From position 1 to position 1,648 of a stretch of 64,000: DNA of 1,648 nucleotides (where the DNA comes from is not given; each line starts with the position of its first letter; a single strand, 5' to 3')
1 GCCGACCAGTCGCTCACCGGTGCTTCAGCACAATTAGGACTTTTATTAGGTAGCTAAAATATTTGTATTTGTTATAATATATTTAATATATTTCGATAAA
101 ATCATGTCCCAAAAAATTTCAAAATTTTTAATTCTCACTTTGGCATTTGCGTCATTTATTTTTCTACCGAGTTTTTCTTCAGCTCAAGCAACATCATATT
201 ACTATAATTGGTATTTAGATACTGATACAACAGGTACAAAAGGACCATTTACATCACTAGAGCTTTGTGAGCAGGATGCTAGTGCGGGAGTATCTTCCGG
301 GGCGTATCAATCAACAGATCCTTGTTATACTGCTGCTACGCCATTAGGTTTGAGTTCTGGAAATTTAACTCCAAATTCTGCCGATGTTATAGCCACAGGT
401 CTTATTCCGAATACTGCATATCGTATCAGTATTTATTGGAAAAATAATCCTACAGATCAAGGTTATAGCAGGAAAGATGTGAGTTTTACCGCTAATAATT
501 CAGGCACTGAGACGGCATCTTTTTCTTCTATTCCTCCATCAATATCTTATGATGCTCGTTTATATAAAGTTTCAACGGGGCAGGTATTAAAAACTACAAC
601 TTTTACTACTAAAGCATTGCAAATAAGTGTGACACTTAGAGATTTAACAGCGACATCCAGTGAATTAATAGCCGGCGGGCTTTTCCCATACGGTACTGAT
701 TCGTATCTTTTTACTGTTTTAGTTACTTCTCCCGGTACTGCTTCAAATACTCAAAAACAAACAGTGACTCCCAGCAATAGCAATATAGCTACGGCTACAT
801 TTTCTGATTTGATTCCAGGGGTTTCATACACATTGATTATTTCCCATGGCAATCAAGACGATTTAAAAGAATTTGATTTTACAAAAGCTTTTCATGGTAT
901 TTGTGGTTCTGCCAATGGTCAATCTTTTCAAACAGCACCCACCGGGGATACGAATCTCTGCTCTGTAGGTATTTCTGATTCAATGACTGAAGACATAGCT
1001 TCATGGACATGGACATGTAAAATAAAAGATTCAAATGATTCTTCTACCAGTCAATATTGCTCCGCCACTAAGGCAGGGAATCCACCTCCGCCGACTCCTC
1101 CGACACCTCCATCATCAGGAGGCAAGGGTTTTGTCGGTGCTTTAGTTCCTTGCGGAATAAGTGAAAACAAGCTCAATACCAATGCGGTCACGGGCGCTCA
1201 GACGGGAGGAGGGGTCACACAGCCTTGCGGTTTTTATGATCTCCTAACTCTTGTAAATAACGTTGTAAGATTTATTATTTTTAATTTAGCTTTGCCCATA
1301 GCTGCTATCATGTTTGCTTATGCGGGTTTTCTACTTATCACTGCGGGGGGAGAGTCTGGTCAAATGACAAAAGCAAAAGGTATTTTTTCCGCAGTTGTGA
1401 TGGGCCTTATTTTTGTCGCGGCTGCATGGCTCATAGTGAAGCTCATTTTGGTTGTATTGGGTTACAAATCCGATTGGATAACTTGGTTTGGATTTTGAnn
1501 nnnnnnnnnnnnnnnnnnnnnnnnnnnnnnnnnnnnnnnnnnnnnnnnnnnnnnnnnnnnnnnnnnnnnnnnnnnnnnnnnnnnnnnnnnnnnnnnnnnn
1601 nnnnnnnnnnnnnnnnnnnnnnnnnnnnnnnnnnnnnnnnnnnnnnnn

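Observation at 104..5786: Tandem array of six VirB2/TrbC-like pilin paralogs, including a large FN3::pilin fusion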

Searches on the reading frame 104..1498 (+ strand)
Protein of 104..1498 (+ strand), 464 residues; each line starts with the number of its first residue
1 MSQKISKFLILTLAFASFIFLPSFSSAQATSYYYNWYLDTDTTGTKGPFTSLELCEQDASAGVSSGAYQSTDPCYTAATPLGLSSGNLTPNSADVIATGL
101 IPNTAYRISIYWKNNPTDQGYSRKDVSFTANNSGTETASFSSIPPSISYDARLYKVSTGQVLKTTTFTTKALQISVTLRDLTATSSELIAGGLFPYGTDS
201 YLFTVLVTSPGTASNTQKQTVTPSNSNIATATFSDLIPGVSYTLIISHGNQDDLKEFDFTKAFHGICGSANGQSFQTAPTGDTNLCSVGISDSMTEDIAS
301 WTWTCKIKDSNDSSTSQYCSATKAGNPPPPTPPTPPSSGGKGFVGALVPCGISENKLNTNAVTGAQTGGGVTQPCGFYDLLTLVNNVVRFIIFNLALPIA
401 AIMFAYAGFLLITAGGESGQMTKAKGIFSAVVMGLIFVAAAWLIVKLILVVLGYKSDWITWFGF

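Call 3: search_protein_families(library=pfam, proteins=[window:104-1498:+], max_evalue=1)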
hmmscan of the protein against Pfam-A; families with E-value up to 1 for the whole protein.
window:104-1498:+ (464 aa): 3 families
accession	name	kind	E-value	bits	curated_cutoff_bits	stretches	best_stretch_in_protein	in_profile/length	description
PF18895.5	T4SS_pilin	-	3.2e-08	34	26.6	1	383-448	8-71/71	Type IV secretion system pilin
PF00041.27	fn3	-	9.5e-05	23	25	1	84-123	41-79/84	Fibronectin type III domain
PF04956.18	TrbC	-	0.0044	17.6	27.9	1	382-442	39-94/98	TrbC/VIRB2 pilin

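Call 4: search_protein_families(library=ncbifam, proteins=[window:104-1498:+], max_evalue=1)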
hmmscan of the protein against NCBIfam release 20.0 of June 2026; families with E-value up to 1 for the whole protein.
window:104-1498:+ (464 aa): 1 family
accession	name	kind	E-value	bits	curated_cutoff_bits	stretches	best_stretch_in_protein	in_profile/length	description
NF033797.0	phero_SHP2_SHP3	subfamily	0.13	12.7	38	1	4-14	3-14/23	SHP2/SHP3 family peptide pheromone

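Call 12: find_encoding_contigs(protein=window:104-1498:+, flank=10000, max_places=6)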
Protein window:104-1498:+ (464 aa): 1 contig read that carries it; 1 place shown.
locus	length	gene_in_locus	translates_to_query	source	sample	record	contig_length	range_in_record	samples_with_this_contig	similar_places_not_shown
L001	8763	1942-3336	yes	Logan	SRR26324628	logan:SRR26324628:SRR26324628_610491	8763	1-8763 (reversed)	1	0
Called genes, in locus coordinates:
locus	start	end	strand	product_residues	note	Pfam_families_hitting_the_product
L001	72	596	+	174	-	PF01209:Ubie_methyltran, PF01728:FtsJ (faint), PF02475:TRM5-TYW2_MTfase, PF05175:MTS (weak), PF13847:Methyltransf_31, PF08241:Methyltransf_11, PF13649:Methyltransf_25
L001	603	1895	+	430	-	PF01547:SBP_bac_1, PF13416:SBP_bac_8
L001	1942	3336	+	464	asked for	PF18895:T4SS_pilin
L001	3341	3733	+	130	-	PF04956:TrbC (faint), PF18895:T4SS_pilin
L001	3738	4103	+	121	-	PF18895:T4SS_pilin (weak)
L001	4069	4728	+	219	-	PF18895:T4SS_pilin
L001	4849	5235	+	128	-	PF18895:T4SS_pilin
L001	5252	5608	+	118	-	PF18895:T4SS_pilin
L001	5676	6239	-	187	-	-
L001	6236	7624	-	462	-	-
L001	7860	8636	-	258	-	-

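Call 20: find_related_loci(query=window:104-1498:+, collection=genome_contigs, flank=10000)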
Query window:104-1498:+ (464 aa) in genome_contigs; peptide patterns used: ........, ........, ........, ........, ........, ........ (x = any residue, [..] = any of these).
44 stretches matched a pattern, but none encodes a relative of the query by tblastn (E <= 1e-3).

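Call 21: find_homologous_proteins(query=window:104-1498:+, max_evalue=0.001)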
Query window:104-1498:+ (464 aa): 46 proteins with E <= 0.001 among 8000 candidates.
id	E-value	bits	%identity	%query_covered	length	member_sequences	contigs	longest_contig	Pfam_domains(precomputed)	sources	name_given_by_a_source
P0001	0.0e+0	1031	100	100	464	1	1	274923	PF18895.6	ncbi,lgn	ncbi:MAG: pilin [Patescibacteria group bacterium]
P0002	4.3e-58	215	35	98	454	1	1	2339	PF07523.19,PF18895.6,PF00041.28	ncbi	-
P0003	7.4e-33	132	29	73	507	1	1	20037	PF28033.1,PF25059.2,PF18895.6,PF00041.28,PF16656.12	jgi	jgi:hypothetical protein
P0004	3.3e-30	123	59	21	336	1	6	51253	PF16410.11,PF18895.6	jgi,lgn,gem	-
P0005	3.7e-28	117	62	20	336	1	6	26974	PF18895.6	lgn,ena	-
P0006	5.8e-28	116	63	20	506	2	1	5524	PF18895.6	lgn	-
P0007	6.7e-27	112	49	26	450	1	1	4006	PF18895.6,PF00041.28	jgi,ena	-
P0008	1.2e-26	112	32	82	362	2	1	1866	PF18895.6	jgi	-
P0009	1.3e-26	111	48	25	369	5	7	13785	PF18895.6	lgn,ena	-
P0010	2.4e-26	111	33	62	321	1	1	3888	PF16410.11,PF18895.6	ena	-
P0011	6.9e-26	109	54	19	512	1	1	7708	PF18895.6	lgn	-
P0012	4.3e-25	106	33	81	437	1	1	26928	PF18895.6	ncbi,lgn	-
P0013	7.0e-25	106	59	19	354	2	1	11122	PF18895.6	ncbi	ncbi:MAG: hypothetical protein WAV10_00550 [Minisyncoccia bacterium]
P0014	9.8e-25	105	62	22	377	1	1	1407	PF18895.6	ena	-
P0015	1.2e-24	105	50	24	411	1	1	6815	PF18895.6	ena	-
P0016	1.8e-23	101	54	20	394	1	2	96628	PF18895.6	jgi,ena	jgi:hypothetical protein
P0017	3.5e-23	100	52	20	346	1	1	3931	PF18895.6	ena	-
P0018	5.5e-23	100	40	28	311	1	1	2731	PF18895.6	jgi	jgi:hypothetical protein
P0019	1.0e-22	99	46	27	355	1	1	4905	PF18895.6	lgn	-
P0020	1.3e-22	98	50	25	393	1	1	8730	PF18895.6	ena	-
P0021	2.0e-22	98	55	21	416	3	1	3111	PF18895.6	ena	-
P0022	2.2e-22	98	53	20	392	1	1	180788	PF18895.6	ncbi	-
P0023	3.1e-22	97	61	19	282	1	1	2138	PF18895.6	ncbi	-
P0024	3.9e-22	97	52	25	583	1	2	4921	PF18895.6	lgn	-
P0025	6.8e-22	96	55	24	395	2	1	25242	PF18895.6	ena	-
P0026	8.3e-22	96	52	25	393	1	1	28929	PF18895.6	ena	-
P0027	8.6e-22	96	63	19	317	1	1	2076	PF16410.11,PF18895.6,PF22243.3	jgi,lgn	jgi:hypothetical protein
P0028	2.1e-21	94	57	25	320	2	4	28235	PF18895.6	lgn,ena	-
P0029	3.6e-21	94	56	25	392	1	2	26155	PF18895.6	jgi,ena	jgi:hypothetical protein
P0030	7.3e-21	93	55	19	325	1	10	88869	PF18895.6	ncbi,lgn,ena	-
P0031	8.5e-21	92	32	62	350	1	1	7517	PF18895.6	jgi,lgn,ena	-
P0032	8.9e-21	92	51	24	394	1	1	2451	PF18895.6,PF04956.19,PF16656.12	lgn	-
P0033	9.1e-21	92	53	25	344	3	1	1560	PF18895.6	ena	-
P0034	1.1e-20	92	53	24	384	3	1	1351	PF18895.6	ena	-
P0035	1.9e-20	91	64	17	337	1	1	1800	PF18895.6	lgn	-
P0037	7.6e-18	83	50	20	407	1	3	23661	PF18895.6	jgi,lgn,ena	jgi:hypothetical protein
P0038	1.9e-17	81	56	19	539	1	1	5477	PF18895.6,PF18998.7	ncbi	-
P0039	3.8e-17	80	45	22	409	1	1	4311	PF18895.6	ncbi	-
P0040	1.4e-12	65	48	17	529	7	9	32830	PF18895.6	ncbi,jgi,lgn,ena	ncbi:MAG TPA: hypothetical protein VJB70_04895 [Candidatus Paceibacterota bacterium]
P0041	1.4e-8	52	42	17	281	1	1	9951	PF18895.6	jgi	jgi:hypothetical protein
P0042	4.4e-7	47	37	18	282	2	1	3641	PF18895.6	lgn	-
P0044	8.2e-5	40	37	22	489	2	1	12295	PF18895.6,PF05345.19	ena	-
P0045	8.7e-5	40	34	22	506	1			PF18895.6,PF05345.19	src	-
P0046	1.7e-4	39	38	18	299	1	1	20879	-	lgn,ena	-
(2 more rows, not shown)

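Call 22: find_encoding_contigs(protein=P0001, flank=10000, max_places=10)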
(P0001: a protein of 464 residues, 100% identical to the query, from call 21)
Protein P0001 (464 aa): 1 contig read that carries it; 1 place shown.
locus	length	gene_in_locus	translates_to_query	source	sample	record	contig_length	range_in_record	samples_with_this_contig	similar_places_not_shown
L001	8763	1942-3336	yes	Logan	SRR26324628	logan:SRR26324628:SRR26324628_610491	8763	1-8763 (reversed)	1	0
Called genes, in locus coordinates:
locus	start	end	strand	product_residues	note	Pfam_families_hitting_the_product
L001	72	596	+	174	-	PF01209:Ubie_methyltran, PF01728:FtsJ (faint), PF02475:TRM5-TYW2_MTfase, PF05175:MTS (weak), PF13847:Methyltransf_31, PF08241:Methyltransf_11, PF13649:Methyltransf_25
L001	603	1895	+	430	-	PF01547:SBP_bac_1, PF13416:SBP_bac_8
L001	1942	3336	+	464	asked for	PF18895:T4SS_pilin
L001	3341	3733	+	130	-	PF04956:TrbC (faint), PF18895:T4SS_pilin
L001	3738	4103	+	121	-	PF18895:T4SS_pilin (weak)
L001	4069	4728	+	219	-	PF18895:T4SS_pilin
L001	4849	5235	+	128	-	PF18895:T4SS_pilin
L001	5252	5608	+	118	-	PF18895:T4SS_pilin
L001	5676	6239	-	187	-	-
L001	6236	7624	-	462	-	-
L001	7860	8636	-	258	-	-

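Call 24: find_encoding_contigs(protein=P0022, flank=10000, max_places=2)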
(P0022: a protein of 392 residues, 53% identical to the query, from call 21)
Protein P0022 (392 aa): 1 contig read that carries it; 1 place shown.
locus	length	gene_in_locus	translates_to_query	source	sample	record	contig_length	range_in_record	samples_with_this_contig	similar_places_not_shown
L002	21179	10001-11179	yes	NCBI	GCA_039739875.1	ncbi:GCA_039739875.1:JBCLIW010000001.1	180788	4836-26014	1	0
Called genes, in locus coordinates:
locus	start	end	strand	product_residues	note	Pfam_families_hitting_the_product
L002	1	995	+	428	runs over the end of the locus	PF01225:Mur_ligase, PF08245:Mur_ligase_M, PF02875:Mur_ligase_C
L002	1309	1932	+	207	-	-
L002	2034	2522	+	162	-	PF01936:NYN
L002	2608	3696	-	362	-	PF00575:S1 (weak), PF21543:CvfB_2nd (faint), PF23459:S1_RRP5 (faint), PF00575:S1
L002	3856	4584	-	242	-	PF04539:Sigma70_r3 (faint), PF04542:Sigma70_r2, PF08281:Sigma70_r4_2, PF04545:Sigma70_r4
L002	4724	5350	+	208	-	PF13483:Lactamase_B_3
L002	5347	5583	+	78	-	-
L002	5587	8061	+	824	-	PF00521:DNA_topoisoIV, PF03989:DNA_gyraseA_C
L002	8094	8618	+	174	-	PF01209:Ubie_methyltran, PF05175:MTS (weak), PF02475:TRM5-TYW2_MTfase (weak), PF02390:Methyltransf_4 (weak), PF13847:Methyltransf_31, PF08241:Methyltransf_11, PF08242:Methyltransf_12, PF13649:Methyltransf_25, +1 more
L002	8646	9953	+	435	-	PF01547:SBP_bac_1, PF13416:SBP_bac_8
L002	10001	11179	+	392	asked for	PF18895:T4SS_pilin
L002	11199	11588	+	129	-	PF04956:TrbC (faint), PF18895:T4SS_pilin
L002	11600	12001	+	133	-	PF18895:T4SS_pilin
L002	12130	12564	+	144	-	PF18895:T4SS_pilin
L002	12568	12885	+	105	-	PF18895:T4SS_pilin (weak)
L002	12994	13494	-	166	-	-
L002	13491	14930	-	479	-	-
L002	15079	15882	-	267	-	-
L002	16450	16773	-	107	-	PF02033:RBFA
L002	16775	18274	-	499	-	PF00009:GTP_EFTU, PF00071:Ras (weak), PF01926:MMR_HSR1, PF08477:Roc (weak), PF22042:EF-G_D2, PF11987:IF-2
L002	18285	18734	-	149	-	PF14584:DUF4446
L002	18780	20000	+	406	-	PF00266:Aminotran_5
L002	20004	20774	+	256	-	-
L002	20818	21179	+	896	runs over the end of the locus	PF02861:Clp_N, PF13191:AAA_16 (weak), PF23569:NBD_SMAX1, PF00004:AAA, PF17871:AAA_lid_9, PF07724:AAA_2, PF07728:AAA_5, PF10431:ClpB_D2-small, +5 more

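Call 25: find_encoding_contigs(protein=P0016, flank=10000, max_places=2)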
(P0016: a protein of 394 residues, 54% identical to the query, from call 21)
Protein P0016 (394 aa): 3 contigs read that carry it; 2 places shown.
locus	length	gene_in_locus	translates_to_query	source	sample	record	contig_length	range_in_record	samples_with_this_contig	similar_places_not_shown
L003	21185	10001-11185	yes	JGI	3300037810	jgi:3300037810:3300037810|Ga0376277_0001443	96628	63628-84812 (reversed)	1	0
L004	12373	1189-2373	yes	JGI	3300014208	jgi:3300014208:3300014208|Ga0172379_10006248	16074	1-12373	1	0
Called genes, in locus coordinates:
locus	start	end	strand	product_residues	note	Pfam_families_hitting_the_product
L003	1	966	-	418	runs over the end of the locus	-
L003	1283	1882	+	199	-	PF01832:Glucosaminidase (weak)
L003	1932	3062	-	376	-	PF00575:S1, PF21543:CvfB_2nd (faint), PF23459:S1_RRP5 (faint), PF00575:S1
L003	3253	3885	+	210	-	PF01797:Y1_Tnp (faint)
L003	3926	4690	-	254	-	-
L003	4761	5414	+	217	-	PF13483:Lactamase_B_3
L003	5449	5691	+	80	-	-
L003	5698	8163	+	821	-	PF00521:DNA_topoisoIV, PF03989:DNA_gyraseA_C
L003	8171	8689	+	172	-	PF01209:Ubie_methyltran, PF05175:MTS (weak), PF06325:PrmA (weak), PF13489:Methyltransf_23, PF13847:Methyltransf_31, PF08241:Methyltransf_11, PF08242:Methyltransf_12, PF13649:Methyltransf_25, +2 more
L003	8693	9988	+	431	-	PF01547:SBP_bac_1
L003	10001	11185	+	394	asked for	PF18895:T4SS_pilin (weak)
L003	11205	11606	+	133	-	PF04956:TrbC (weak), PF18895:T4SS_pilin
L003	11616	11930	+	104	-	PF18895:T4SS_pilin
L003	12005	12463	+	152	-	PF18895:T4SS_pilin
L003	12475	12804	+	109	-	PF18895:T4SS_pilin (weak)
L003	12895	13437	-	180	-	-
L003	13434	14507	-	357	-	PF01145:Band_7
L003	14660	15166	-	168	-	-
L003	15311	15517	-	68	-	-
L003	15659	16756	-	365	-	PF00438:S-AdoMet_synt_N, PF02772:S-AdoMet_synt_M, PF02773:S-AdoMet_synt_C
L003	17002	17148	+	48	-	-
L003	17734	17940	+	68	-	-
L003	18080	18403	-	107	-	PF02033:RBFA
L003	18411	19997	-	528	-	PF00009:GTP_EFTU, PF00071:Ras, PF01926:MMR_HSR1, PF22042:EF-G_D2, PF11987:IF-2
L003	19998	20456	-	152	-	PF14584:DUF4446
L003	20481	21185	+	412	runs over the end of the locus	PF00266:Aminotran_5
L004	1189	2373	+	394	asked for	PF18895:T4SS_pilin (weak)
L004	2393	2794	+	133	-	PF04956:TrbC (weak), PF18895:T4SS_pilin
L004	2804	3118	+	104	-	PF18895:T4SS_pilin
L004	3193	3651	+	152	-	PF18895:T4SS_pilin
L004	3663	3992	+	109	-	PF18895:T4SS_pilin (weak)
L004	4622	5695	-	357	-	PF01145:Band_7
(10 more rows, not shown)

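Call 26: find_encoding_contigs(protein=P0030, flank=10000, max_places=2)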
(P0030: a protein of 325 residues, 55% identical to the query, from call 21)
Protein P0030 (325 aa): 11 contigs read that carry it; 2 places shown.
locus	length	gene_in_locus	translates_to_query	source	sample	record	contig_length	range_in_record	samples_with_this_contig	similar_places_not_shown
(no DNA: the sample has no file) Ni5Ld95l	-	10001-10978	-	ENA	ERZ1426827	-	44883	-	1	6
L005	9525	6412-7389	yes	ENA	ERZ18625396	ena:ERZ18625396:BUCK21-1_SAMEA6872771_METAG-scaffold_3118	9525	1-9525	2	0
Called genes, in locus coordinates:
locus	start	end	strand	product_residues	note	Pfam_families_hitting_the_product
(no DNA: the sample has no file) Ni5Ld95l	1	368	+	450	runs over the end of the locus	PF21799:MurD-like_N, PF08245:Mur_ligase_M, PF02875:Mur_ligase_C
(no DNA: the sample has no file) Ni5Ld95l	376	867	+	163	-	PF00293:NUDIX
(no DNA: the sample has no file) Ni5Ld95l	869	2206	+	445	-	PF01225:Mur_ligase, PF08245:Mur_ligase_M, PF02875:Mur_ligase_C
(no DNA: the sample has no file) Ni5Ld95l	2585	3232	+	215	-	PF01832:Glucosaminidase (weak)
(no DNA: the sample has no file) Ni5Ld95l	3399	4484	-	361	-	PF00575:S1 (weak), PF23459:S1_RRP5 (faint), PF00575:S1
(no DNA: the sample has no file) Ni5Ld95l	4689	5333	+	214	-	PF13483:Lactamase_B_3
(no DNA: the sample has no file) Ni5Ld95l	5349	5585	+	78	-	-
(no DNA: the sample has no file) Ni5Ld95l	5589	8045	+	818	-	PF00521:DNA_topoisoIV, PF03989:DNA_gyraseA_C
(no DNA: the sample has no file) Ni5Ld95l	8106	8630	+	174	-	PF01209:Ubie_methyltran, PF06325:PrmA (weak), PF13489:Methyltransf_23, PF02475:TRM5-TYW2_MTfase, PF13847:Methyltransf_31, PF08241:Methyltransf_11, PF08242:Methyltransf_12, PF13649:Methyltransf_25, +2 more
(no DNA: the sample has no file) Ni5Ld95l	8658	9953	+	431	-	PF01547:SBP_bac_1, PF13416:SBP_bac_8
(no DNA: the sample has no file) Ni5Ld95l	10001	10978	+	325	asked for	PF18895:T4SS_pilin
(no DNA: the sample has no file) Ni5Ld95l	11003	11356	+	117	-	PF04956:TrbC (weak), PF18895:T4SS_pilin (weak)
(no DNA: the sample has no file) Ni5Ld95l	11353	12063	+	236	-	PF18895:T4SS_pilin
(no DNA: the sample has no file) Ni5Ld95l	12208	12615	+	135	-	PF18895:T4SS_pilin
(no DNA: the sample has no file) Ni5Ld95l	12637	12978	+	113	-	PF18895:T4SS_pilin (faint)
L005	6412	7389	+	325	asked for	PF18895:T4SS_pilin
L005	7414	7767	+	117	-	PF04956:TrbC (weak), PF18895:T4SS_pilin (weak)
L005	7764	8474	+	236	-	PF18895:T4SS_pilin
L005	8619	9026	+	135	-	PF18895:T4SS_pilin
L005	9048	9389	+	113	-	PF18895:T4SS_pilin (faint)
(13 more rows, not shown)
